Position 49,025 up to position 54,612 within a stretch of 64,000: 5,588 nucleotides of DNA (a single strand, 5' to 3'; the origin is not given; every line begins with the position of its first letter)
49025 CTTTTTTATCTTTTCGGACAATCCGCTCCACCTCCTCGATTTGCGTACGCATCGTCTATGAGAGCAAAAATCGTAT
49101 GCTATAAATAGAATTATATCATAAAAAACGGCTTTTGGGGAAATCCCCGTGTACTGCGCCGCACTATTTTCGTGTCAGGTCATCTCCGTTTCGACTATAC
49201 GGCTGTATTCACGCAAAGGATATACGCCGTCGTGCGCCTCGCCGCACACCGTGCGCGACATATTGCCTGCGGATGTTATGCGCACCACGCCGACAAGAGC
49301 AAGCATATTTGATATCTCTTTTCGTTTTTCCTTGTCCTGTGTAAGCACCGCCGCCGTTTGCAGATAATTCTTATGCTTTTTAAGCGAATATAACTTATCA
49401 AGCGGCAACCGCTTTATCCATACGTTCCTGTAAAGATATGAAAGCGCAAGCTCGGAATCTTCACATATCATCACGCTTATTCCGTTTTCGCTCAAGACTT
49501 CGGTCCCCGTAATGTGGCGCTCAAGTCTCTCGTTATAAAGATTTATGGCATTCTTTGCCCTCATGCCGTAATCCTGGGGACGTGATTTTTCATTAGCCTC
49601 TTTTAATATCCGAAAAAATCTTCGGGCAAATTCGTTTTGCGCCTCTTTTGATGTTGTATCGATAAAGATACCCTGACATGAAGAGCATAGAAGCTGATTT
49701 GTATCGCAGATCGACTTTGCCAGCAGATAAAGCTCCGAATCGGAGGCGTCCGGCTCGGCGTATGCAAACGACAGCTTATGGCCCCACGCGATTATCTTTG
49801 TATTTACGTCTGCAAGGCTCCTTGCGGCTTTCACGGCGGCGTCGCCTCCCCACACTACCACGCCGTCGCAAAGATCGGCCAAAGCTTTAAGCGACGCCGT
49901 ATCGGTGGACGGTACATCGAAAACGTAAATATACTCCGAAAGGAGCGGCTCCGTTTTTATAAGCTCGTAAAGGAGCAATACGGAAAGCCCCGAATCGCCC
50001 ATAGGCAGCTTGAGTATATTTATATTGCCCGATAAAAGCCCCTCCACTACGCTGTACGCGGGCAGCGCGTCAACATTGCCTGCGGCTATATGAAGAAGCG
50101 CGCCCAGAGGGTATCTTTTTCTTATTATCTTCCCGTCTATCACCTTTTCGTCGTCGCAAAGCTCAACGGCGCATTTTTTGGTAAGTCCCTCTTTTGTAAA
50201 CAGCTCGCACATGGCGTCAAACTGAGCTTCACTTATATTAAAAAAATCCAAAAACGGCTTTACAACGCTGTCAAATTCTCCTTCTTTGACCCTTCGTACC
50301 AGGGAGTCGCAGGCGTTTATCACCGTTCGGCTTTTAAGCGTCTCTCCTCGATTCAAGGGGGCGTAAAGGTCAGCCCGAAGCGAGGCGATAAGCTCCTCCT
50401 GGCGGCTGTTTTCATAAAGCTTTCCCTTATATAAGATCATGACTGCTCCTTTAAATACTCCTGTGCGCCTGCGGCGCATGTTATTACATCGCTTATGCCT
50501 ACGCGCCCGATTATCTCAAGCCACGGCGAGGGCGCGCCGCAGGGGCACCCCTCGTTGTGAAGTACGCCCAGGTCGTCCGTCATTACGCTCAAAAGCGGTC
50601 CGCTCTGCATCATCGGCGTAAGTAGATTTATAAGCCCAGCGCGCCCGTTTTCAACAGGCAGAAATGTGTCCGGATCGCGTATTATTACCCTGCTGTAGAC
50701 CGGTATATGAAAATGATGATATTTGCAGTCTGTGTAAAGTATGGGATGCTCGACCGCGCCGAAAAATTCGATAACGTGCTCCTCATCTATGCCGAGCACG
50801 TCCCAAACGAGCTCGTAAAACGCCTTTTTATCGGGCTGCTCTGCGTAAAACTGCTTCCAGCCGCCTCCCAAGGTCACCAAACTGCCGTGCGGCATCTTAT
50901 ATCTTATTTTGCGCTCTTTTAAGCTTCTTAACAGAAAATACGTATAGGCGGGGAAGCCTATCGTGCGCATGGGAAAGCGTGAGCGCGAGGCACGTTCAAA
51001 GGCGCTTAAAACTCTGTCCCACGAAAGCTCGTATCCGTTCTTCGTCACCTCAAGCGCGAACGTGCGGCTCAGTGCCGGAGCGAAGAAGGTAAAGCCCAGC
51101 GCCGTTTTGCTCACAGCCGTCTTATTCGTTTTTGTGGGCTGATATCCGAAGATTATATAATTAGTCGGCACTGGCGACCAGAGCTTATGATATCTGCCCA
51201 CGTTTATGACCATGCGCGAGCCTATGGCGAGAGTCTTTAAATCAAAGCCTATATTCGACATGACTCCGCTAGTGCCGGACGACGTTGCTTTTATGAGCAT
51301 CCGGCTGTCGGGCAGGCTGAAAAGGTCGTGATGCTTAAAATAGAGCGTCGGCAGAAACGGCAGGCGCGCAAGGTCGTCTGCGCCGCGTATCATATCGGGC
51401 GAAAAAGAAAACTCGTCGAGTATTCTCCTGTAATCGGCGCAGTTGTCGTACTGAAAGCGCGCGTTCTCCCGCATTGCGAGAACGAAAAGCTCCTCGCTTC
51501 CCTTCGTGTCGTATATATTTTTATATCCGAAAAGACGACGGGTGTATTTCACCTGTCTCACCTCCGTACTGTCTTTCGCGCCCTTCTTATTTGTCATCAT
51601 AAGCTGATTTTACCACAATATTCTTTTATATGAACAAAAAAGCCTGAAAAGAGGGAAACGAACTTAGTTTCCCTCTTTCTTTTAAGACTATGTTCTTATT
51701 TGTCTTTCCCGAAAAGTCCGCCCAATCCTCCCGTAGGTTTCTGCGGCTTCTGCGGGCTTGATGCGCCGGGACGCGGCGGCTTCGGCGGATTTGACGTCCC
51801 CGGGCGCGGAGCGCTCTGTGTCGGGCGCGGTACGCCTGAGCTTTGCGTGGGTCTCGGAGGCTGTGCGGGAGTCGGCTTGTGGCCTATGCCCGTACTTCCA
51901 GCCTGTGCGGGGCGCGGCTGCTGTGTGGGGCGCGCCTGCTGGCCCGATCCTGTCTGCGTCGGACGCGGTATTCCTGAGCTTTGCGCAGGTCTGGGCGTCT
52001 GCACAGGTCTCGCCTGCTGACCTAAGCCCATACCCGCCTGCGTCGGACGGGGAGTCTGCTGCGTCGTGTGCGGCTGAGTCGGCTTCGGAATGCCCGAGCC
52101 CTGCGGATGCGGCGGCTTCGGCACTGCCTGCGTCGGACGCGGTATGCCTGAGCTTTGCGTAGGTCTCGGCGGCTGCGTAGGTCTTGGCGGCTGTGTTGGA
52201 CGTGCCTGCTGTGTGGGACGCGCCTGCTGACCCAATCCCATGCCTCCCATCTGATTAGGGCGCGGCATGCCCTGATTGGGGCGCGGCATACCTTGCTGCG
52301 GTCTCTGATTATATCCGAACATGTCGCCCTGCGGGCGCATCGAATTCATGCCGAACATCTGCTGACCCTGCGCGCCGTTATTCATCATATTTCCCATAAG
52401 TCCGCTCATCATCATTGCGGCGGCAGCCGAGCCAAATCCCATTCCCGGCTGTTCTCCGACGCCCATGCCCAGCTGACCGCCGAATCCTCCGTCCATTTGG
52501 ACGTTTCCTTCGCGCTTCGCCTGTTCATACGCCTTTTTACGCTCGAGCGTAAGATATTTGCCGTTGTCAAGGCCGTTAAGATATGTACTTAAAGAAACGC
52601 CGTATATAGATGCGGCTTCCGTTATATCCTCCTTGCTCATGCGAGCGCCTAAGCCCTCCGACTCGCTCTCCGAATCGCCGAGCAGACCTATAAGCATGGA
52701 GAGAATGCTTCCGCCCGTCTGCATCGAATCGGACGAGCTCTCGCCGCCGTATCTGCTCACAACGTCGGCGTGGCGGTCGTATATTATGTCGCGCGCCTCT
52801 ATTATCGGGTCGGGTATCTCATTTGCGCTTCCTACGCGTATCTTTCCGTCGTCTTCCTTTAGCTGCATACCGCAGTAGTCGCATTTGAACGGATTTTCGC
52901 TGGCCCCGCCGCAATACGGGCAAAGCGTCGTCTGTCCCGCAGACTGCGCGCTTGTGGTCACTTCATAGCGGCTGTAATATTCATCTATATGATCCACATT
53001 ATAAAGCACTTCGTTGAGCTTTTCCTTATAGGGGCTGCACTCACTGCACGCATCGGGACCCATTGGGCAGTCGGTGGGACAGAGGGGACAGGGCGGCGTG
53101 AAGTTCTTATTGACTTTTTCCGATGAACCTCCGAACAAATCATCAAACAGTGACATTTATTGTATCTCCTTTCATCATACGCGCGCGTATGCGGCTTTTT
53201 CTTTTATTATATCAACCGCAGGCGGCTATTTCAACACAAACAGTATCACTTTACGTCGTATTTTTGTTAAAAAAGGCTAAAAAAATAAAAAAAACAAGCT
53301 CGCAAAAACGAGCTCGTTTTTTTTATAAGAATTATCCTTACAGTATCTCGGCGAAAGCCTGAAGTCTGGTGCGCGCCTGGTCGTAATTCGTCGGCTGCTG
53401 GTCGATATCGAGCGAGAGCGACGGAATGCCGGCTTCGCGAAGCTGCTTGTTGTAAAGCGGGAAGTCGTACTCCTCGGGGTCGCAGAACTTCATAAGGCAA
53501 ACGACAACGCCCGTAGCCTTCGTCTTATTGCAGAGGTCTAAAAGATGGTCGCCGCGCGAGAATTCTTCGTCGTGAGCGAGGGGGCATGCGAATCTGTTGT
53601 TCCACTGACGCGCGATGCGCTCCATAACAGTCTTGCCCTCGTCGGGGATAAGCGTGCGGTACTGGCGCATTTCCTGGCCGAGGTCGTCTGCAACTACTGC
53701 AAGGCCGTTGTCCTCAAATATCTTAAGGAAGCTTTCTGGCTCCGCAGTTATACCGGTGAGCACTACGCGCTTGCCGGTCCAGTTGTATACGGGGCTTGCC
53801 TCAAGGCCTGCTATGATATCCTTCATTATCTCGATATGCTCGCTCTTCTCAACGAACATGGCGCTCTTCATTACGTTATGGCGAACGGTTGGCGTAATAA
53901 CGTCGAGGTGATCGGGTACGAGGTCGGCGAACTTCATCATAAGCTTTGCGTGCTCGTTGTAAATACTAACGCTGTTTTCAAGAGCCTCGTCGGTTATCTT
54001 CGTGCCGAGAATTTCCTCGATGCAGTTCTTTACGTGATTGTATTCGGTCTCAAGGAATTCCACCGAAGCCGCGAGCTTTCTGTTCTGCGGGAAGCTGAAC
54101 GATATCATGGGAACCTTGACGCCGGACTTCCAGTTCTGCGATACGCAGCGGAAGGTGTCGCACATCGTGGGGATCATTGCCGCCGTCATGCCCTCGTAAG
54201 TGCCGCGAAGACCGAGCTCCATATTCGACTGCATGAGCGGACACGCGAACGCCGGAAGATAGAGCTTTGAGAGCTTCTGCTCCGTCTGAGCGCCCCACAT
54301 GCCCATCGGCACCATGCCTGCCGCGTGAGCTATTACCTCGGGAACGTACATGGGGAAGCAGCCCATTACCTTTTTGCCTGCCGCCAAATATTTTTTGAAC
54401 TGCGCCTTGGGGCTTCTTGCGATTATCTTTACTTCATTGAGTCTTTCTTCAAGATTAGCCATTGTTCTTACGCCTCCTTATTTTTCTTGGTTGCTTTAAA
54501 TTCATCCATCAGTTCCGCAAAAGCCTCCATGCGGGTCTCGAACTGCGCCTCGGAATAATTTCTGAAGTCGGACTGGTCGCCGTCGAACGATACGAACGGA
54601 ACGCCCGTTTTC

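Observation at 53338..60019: Radical dehydratase operon with three tandem large-subunit paralogs, one small subunit, one activase and an embedded TRIC-type channel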

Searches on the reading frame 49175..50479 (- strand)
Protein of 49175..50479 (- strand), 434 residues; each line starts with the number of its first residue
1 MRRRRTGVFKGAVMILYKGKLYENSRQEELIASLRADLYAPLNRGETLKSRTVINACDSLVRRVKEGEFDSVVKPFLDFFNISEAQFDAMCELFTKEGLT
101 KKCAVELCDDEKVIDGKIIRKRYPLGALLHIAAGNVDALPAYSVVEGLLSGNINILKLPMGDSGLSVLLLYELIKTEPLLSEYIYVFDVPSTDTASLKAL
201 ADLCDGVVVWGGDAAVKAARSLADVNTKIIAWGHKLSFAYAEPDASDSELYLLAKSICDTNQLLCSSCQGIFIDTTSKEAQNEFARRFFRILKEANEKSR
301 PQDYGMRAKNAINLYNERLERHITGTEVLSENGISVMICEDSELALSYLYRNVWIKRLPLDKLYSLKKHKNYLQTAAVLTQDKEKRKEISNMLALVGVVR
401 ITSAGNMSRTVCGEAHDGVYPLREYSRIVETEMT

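Call 3: search_protein_families(library=pfam, proteins=[window:49175-50479:-])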
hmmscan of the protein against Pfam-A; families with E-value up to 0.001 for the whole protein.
window:49175-50479:- (434 aa): 1 family
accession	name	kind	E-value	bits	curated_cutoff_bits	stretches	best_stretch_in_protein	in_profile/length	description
PF05893.19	LuxC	-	6e-56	190.5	21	1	86-427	46-400/401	Acyl-CoA reductase (LuxC)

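Call 4: search_protein_families(library=ncbifam, proteins=[window:49175-50479:-])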
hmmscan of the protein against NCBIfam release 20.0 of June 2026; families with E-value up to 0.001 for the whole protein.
window:49175-50479:- (434 aa): 1 family
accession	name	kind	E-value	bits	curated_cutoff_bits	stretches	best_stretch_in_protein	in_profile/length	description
NF052251.1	LCFA_red_LuxC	equivalog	6.3e-17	61.2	750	1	109-432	126-448/478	long-chain-fatty-acyl-CoA reductase LuxC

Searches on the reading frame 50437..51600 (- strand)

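Call 3: search_protein_families(library=pfam, proteins=[window:50437-51600:-])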
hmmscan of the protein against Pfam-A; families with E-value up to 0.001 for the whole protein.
window:50437-51600:- (387 aa): 1 family
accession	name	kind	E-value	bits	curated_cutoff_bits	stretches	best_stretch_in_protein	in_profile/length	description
PF04443.18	LuxE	-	2.6e-43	148.8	24.9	1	36-380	35-387/391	Acyl-protein synthetase, LuxE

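Call 4: search_protein_families(library=ncbifam, proteins=[window:50437-51600:-])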
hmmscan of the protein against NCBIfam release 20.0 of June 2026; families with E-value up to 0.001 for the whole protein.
window:50437-51600:- (387 aa): 6 families
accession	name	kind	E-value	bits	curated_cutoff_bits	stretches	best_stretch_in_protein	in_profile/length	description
NF052244.1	LCFA_lig_LuxE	equivalog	1.2e-27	96.9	550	1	41-378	35-361/367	long-chain-fatty-acid--protein ligase LuxE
NF041878.1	paak_haloarch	equivalog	3.9e-10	38.9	700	1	43-122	21-103/427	phenylacetate--CoA ligase PaaK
NF045666.1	DVU1553_fam_AMP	equivalog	1.8e-07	30.6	300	1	294-363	259-327/331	DVU_1553 family AMP-dependent CoA ligase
NF053551.1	FlxY_rubin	equivalog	2.4e-07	29.9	520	0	43-117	17-93/424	flexirubin biosynthesis putative acyl-CoA ligase FlxY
TIGR02155.1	PA_CoA_ligase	equivalog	1.5e-06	27.1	646.3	1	43-130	16-106/422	phenylacetate--CoA ligase PaaK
NF041217.1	BagE_FevW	exception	7.7e-06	25.1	800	1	274-371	218-315/424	bagremycin/ferroverdin synthetase BagE/FevW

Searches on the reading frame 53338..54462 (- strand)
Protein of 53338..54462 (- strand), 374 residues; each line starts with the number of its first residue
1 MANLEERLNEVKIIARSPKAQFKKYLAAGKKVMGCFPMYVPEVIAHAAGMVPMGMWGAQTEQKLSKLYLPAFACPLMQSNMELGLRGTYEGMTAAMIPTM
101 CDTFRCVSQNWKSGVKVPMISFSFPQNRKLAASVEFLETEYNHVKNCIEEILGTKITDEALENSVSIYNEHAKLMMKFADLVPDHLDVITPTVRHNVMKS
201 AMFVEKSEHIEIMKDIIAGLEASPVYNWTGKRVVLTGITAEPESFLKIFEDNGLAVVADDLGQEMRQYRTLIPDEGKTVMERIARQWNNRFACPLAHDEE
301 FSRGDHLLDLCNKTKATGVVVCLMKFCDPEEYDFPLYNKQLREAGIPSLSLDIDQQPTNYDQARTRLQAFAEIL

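Call 3: search_protein_families(library=pfam, proteins=[window:53338-54462:-])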
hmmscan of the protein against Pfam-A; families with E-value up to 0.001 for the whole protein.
window:53338-54462:- (374 aa): 1 family
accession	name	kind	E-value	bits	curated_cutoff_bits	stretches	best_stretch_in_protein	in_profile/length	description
PF06050.19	HGD-D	-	3.1e-81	274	28.4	1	38-374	2-342/342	2-hydroxyglutaryl-CoA dehydratase, D-component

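Call 4: search_protein_families(library=ncbifam, proteins=[window:53338-54462:-])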
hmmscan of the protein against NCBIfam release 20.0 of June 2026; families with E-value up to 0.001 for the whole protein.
window:53338-54462:- (374 aa): 4 families
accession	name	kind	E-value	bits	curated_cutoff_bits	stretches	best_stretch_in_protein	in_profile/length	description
NF052456.1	HyiscapDhHadC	equivalog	5.6e-142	473.1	700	1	5-374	2-372/372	(R)-2-hydroxyisocaproyl-CoA dehydratase subunit beta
NF040772.1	double_cubane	equivalog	4.3e-42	144.5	350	1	20-374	10-372/372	double-cubane-cluster-containing anaerobic reductase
TIGR02263.1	benz_CoA_red_C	equivalog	3.3e-39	134.9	421.15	1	25-371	25-377/380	benzoyl-CoA reductase subunit C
TIGR03190.1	benz_CoA_bzdN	equivalog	2.4e-36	125.3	453.8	1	28-373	25-370/377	benzoyl-CoA reductase, bzd-type, subunit N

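Call 15: search_solved_structures(query=window:53338-54462:-, show_alignments=1)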
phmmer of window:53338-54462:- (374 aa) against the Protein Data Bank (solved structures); distinct sequences matched with E-value up to 0.001: 5.
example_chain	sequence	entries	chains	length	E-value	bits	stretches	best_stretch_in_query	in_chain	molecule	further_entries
3o3m_B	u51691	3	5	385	1.9e-119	401.8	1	5-373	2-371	beta subunit 2-hydroxyacyl-CoA dehydratase | beta-subunit 2-hydroxyacyl-CoA dehydratase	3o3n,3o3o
8s02_B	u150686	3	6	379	2.1e-35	125.3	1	28-373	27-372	BzdN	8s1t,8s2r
9g87_B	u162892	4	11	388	3.9e-32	114.6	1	21-372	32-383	3-methylbenzoyl-CoA reductase gamma subunit MbdN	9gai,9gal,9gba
6eno_A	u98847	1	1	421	2.7e-17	65.8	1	28-373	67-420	Dehydratase family protein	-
7yyl_C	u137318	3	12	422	2.7e-17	65.8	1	28-373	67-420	Dehydratase family protein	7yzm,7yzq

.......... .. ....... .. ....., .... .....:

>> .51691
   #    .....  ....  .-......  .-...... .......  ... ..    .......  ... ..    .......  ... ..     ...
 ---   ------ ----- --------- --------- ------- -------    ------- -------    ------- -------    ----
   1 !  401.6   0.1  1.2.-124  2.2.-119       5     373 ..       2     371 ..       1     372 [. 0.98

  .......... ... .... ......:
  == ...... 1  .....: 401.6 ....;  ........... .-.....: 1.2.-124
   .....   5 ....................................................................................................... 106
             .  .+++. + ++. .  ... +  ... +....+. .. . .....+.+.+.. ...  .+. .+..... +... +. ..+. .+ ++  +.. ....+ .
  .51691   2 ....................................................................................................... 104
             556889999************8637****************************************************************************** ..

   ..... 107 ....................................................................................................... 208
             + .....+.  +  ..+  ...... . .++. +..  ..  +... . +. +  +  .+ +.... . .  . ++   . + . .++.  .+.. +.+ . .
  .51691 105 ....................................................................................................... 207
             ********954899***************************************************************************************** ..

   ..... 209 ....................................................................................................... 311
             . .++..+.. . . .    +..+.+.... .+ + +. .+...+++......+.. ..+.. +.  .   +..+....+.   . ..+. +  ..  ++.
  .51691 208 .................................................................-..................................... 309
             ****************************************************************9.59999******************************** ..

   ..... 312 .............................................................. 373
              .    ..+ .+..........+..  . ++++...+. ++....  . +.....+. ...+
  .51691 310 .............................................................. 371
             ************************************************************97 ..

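Call 60: list_cluster_members(proteins=[P0001, window:53338-54462:-, window:58447-59064:-])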
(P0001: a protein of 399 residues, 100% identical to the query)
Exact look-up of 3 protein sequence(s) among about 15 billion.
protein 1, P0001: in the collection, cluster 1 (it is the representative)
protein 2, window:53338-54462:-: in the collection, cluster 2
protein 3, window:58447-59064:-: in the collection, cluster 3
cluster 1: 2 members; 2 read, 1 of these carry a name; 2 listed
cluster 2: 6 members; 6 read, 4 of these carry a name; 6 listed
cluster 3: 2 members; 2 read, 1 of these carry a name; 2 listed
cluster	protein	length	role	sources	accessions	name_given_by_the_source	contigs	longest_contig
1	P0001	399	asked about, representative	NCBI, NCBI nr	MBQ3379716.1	MAG: 2-hydroxyacyl-CoA dehydratase [Clostridia bacterium] | 2-hydroxyacyl-CoA dehydratase [Clostridia bacterium]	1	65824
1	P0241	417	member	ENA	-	-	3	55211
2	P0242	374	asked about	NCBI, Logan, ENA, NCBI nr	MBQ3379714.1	MAG: 2-hydroxyacyl-CoA dehydratase [Clostridia bacterium] | 2-hydroxyacyl-CoA dehydratase [Clostridia bacterium]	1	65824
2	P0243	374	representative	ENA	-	-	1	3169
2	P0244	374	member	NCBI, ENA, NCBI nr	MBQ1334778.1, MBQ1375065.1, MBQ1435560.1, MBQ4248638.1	MAG: 2-hydroxyacyl-CoA dehydratase [Clostridia bacterium] | 2-hydroxyacyl-CoA dehydratase [Clostridia bacterium]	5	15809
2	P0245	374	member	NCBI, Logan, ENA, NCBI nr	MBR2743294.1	MAG: 2-hydroxyacyl-CoA dehydratase [Clostridia bacterium] | 2-hydroxyacyl-CoA dehydratase [Clostridia bacterium]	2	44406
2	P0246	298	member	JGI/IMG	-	benzoyl-CoA reductase/2-hydroxyglutaryl-CoA dehydratase subunit BcrC/BadD/HgdB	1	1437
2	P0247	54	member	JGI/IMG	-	-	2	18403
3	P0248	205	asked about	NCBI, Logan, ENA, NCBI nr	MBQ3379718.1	MAG: trimeric intracellular cation channel family protein [Clostridia bacterium] | trimeric intracellular cation channel family protein [Clostridia bacterium]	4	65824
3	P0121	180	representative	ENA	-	-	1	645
